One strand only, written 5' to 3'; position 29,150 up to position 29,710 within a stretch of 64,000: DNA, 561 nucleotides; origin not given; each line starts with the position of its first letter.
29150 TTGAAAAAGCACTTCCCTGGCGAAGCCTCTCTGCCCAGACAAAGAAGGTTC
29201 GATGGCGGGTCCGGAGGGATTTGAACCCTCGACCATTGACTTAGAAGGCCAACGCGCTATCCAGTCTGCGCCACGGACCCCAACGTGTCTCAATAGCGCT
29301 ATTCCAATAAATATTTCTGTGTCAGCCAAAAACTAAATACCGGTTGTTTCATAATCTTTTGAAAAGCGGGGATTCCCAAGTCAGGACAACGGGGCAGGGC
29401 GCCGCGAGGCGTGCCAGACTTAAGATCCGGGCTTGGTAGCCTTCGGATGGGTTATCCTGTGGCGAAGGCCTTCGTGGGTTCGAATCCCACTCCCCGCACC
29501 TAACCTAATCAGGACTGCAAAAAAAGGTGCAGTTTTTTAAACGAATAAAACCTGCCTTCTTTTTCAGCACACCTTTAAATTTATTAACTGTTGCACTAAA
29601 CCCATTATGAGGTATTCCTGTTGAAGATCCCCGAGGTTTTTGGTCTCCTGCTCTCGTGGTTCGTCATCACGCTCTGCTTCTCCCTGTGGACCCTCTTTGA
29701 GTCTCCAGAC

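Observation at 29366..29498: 133-nt intron-containing class-II tRNA (likely Leu-UAA) whose intervening sequence does not fit a single canonical 37/38 intron by eye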

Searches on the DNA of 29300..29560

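Call 5: search_rna_families(source=window, start=29300, end=29560, threshold=evalue, max_evalue=10, show_alignments=5)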
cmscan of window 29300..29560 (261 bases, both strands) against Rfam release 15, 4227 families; matches with E-value up to 10: 3.
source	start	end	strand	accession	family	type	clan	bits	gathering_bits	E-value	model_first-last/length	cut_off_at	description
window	29462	29499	-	RF04354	Plastid-ycf2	Cis-reg;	-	23.6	65.7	0.0083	1-75/75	no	Plastid-ycf2 5UTR RNA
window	29451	29496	-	RF04351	Plastid-psbl-rps4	Cis-reg;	-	18.6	68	0.15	1-53/53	no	Plastid-psbl-rps4 3UTR RNA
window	29393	29498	+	RF01852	tRNA-Sec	Gene; tRNA;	CL00001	18.1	47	0.33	1-91/91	no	Selenocysteine transfer RNA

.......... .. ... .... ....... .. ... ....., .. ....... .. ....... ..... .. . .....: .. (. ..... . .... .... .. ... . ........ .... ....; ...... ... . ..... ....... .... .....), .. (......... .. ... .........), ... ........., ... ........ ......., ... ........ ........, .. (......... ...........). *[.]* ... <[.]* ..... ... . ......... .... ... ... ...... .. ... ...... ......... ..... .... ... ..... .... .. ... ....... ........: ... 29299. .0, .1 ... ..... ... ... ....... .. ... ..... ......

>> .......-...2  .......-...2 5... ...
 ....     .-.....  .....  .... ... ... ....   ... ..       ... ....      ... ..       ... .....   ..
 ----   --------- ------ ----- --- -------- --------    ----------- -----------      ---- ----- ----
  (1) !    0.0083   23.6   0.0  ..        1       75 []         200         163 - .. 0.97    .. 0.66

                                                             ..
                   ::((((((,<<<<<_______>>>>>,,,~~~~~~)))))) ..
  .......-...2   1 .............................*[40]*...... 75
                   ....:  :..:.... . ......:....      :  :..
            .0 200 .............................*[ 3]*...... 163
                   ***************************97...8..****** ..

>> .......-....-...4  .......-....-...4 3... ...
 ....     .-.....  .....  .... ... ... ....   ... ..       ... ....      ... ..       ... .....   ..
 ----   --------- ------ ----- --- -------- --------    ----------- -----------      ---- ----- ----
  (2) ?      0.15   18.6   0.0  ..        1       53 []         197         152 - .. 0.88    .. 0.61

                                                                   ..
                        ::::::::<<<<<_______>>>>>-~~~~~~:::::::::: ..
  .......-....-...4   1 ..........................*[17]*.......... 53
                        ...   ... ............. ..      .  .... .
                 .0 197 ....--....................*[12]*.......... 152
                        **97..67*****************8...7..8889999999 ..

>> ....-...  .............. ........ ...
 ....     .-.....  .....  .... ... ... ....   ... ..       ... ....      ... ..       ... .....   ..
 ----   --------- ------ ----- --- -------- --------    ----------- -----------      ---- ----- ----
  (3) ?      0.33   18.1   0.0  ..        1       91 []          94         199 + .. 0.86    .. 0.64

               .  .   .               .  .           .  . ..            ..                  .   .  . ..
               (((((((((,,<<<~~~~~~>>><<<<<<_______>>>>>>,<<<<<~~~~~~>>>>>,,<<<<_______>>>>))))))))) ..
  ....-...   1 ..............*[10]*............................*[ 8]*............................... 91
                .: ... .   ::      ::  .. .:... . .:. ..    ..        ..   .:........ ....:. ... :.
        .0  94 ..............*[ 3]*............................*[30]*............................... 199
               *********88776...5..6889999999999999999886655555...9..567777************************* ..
